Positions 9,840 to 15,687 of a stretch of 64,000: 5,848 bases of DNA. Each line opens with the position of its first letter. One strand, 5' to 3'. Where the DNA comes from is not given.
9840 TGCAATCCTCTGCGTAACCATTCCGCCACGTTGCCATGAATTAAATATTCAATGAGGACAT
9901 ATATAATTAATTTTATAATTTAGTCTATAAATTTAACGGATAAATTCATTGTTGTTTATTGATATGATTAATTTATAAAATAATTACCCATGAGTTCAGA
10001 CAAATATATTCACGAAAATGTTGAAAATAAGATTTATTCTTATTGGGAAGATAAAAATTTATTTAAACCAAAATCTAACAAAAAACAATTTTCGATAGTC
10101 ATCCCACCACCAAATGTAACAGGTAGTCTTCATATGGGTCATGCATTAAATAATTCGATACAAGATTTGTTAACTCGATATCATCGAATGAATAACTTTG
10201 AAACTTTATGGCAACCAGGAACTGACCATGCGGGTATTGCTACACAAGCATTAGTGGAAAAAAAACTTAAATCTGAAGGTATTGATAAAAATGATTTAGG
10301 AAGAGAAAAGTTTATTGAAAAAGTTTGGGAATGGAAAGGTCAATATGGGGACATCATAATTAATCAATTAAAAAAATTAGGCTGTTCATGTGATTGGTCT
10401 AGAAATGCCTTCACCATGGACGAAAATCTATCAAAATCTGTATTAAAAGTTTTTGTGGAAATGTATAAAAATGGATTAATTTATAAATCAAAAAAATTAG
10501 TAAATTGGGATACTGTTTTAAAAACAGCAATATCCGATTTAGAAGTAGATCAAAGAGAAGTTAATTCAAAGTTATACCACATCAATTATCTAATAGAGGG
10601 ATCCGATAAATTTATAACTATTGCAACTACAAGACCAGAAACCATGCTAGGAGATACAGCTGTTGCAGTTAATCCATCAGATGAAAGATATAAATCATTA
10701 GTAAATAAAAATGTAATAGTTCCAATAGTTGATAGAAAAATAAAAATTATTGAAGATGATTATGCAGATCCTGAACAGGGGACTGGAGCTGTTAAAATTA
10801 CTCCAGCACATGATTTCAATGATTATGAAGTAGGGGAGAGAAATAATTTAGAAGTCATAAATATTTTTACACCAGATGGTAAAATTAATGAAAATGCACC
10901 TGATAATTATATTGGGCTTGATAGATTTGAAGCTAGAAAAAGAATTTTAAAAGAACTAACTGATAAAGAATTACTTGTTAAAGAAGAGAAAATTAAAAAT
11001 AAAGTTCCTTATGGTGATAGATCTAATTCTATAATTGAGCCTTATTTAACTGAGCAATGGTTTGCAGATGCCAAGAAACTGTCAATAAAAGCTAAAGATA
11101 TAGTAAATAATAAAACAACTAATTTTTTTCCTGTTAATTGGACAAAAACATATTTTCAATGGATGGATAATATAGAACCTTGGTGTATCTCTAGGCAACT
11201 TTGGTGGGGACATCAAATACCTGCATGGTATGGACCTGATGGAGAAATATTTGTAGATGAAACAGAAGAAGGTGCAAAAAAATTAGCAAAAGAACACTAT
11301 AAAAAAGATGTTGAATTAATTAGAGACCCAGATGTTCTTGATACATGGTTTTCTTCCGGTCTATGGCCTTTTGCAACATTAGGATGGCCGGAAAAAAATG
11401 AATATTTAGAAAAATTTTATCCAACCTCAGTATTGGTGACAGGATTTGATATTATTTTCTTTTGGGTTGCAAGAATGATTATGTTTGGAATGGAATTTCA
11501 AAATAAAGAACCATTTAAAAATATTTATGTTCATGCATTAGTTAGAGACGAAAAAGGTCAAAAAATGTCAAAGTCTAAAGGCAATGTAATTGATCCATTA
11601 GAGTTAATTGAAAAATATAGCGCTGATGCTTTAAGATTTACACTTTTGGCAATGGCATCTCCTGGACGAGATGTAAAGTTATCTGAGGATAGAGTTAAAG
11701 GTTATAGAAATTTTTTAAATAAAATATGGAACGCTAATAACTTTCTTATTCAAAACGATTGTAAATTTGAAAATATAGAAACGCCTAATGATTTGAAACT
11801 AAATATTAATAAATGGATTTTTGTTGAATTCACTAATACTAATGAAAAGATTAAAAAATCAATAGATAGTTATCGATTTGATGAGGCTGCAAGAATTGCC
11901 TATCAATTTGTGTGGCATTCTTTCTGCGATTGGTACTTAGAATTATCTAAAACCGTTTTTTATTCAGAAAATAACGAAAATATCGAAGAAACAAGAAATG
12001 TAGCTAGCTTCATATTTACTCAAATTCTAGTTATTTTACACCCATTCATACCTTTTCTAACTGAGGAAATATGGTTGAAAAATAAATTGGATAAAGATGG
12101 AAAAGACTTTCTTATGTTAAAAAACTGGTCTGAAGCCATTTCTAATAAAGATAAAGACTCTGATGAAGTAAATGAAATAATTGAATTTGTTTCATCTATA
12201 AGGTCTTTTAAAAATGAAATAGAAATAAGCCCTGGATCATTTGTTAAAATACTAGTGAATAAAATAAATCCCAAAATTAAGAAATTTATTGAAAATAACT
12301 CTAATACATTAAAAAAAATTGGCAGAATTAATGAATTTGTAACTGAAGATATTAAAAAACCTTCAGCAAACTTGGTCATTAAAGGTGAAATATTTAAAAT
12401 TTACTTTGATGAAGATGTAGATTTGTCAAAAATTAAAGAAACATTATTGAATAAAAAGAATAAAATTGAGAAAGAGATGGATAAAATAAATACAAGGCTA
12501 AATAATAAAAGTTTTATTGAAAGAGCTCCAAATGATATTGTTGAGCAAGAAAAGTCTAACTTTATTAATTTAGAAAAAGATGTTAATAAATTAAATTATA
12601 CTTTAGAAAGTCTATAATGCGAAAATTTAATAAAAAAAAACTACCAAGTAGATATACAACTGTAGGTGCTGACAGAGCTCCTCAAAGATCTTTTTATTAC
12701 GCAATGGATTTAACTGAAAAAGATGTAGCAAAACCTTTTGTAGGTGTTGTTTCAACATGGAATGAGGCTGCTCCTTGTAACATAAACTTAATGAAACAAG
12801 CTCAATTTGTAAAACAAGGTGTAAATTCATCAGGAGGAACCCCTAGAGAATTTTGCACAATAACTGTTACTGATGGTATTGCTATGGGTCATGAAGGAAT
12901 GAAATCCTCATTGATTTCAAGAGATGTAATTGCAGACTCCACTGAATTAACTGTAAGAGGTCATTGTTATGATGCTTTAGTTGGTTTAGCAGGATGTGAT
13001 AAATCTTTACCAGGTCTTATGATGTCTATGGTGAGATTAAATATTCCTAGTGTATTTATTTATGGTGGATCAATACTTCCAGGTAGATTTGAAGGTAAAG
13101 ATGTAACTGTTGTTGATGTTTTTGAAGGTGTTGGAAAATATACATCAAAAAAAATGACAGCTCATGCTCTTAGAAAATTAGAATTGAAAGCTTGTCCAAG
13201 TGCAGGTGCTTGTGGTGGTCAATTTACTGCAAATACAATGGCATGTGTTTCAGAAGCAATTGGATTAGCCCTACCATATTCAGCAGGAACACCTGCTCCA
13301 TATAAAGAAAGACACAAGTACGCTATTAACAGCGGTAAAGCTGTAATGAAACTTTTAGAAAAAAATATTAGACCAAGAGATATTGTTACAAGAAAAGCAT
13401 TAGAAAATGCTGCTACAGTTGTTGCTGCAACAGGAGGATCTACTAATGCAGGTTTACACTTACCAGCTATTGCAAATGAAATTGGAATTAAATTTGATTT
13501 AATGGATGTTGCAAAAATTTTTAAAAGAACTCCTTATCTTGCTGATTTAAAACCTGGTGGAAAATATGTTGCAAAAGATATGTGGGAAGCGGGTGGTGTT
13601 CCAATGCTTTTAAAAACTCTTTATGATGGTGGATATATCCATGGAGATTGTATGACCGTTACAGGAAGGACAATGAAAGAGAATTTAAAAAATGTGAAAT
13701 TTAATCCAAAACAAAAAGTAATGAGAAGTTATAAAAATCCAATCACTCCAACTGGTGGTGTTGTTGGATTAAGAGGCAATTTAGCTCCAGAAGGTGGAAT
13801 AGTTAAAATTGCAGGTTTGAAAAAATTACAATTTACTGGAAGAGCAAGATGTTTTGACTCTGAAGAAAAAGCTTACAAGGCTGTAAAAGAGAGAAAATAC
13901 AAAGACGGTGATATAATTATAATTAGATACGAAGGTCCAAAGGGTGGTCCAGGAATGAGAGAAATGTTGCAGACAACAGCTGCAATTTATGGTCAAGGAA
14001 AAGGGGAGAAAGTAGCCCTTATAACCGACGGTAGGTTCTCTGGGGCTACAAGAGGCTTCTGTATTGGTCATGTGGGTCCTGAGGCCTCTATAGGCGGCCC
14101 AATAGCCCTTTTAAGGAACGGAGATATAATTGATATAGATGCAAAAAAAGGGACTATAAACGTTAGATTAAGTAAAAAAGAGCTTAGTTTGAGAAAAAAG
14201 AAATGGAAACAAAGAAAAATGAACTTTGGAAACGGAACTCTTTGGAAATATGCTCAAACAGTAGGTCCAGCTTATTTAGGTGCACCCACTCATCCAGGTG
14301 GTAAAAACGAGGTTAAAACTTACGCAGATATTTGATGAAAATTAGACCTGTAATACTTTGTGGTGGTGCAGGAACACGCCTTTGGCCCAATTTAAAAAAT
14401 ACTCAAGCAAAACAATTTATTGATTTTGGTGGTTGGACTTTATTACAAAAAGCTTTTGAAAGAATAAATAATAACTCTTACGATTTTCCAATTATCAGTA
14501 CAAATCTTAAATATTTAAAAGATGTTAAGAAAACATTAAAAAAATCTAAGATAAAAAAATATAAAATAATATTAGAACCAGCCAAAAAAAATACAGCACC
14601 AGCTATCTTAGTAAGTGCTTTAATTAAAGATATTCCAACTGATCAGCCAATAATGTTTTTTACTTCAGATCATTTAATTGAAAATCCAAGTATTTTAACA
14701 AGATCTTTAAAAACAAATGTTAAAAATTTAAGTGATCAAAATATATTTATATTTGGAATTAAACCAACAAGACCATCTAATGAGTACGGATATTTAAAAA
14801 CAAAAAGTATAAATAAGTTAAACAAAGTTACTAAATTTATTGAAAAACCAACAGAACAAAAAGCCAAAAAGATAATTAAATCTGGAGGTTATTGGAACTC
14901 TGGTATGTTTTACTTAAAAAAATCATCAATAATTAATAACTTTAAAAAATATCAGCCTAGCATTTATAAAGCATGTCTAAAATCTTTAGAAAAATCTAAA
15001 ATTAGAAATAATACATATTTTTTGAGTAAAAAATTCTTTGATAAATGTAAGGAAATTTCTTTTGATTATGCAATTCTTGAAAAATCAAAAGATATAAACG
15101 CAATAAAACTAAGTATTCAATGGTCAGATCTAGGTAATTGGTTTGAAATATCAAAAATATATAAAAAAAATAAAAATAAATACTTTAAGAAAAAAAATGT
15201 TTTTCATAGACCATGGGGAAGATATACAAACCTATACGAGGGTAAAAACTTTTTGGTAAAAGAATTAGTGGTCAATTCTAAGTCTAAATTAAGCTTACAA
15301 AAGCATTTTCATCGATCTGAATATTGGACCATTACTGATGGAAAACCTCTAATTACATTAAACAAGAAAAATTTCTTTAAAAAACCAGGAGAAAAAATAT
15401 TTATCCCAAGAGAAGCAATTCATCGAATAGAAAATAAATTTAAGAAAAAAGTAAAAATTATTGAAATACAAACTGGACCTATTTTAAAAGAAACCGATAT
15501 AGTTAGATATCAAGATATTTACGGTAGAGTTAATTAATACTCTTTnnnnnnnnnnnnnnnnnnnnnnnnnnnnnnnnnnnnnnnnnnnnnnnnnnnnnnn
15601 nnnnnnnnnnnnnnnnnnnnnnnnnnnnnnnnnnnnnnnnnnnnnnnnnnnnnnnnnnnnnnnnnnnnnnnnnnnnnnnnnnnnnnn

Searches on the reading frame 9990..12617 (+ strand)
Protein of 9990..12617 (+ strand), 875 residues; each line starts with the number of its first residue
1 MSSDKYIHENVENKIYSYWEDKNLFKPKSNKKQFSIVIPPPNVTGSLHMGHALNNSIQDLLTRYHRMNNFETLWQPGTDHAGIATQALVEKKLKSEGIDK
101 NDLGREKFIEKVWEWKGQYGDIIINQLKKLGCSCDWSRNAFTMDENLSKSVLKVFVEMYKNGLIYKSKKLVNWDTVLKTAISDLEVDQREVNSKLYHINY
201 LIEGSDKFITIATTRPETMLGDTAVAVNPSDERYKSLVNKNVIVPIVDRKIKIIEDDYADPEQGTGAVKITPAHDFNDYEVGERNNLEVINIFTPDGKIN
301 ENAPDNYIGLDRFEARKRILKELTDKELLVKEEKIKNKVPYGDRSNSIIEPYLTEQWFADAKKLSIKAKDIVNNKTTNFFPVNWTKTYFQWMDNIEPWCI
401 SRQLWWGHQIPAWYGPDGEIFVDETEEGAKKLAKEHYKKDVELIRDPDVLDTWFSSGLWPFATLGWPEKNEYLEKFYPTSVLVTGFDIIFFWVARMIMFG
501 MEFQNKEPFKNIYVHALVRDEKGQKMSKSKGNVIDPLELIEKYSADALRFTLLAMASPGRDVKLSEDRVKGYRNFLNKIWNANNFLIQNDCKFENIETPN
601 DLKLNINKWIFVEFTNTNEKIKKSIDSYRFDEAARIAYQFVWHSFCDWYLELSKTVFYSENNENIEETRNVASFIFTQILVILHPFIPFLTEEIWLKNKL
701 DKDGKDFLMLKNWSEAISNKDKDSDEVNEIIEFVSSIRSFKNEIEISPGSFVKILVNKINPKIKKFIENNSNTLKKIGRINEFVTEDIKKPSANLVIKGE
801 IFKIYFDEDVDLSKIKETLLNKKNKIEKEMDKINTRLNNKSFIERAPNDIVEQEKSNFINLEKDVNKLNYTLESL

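Call 19: search_protein_families(library=pfam, proteins=[window:9990-12617:+], max_evalue=0.001)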
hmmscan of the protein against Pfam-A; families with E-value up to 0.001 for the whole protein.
window:9990-12617:+ (875 aa): 7 families
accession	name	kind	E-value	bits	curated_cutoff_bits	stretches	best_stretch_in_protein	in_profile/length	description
PF00133.28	tRNA-synt_1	-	2.6e-147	491.3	22.7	1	14-565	1-414/414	tRNA synthetases class I (I, L, M and V)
PF08264.19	Anticodon_1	-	1.8e-35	122.5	25.1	1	607-750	1-142/148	Anticodon-binding domain of tRNA ligase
PF09334.17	tRNA-synt_1g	-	6.7e-22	78.2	20.1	2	483-570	287-372/391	tRNA synthetases class I (M)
PF10458.14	Val_tRNA-synt_C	-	1.9e-10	41.3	25.9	1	811-875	1-65/66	Valyl tRNA synthetase tRNA binding arm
PF13603.12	tRNA-synt_1_2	-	6.1e-09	36.1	25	1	239-299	86-146/185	Leucyl-tRNA synthetase, editing domain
PF01406.26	tRNA-synt_1e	-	3.1e-06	27.2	27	1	506-554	234-282/301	tRNA synthetases class I (C) catalytic domain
PF01921.24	tRNA-synt_1f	-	6.8e-06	25.7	27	1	503-570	262-326/360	tRNA synthetases class I (K)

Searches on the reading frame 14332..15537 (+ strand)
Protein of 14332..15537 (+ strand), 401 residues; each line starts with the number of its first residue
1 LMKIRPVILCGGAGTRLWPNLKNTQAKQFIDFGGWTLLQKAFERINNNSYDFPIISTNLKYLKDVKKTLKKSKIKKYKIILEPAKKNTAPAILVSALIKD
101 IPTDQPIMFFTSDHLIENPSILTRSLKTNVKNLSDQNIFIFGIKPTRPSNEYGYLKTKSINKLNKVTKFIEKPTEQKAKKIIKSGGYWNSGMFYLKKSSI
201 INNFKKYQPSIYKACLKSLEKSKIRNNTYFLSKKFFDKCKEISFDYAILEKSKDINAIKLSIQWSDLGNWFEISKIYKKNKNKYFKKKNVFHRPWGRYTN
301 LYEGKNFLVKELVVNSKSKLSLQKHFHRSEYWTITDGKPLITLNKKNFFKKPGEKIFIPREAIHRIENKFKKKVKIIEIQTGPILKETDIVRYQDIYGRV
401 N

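Call 20: search_protein_families(library=pfam, proteins=[window:14332-15537:+], max_evalue=0.001)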
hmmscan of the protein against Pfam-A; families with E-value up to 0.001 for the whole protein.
window:14332-15537:+ (401 aa): 4 families
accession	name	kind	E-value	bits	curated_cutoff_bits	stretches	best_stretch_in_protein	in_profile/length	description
PF00483.29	NTP_transferase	-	7e-38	131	21.2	1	6-279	2-241/245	Nucleotidyl transferase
PF01050.24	MannoseP_isomer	-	6.5e-31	107.4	23.6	1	282-395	4-116/116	Mannose-6-phosphate isomerase C-terminal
PF07883.17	Cupin_2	-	8.9e-05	22.6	27.2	1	324-379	13-69/70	Cupin domain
PF12804.13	NTP_transf_3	-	0.00048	20.8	27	1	7-121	2-103/160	MobA-like NTP transferase domain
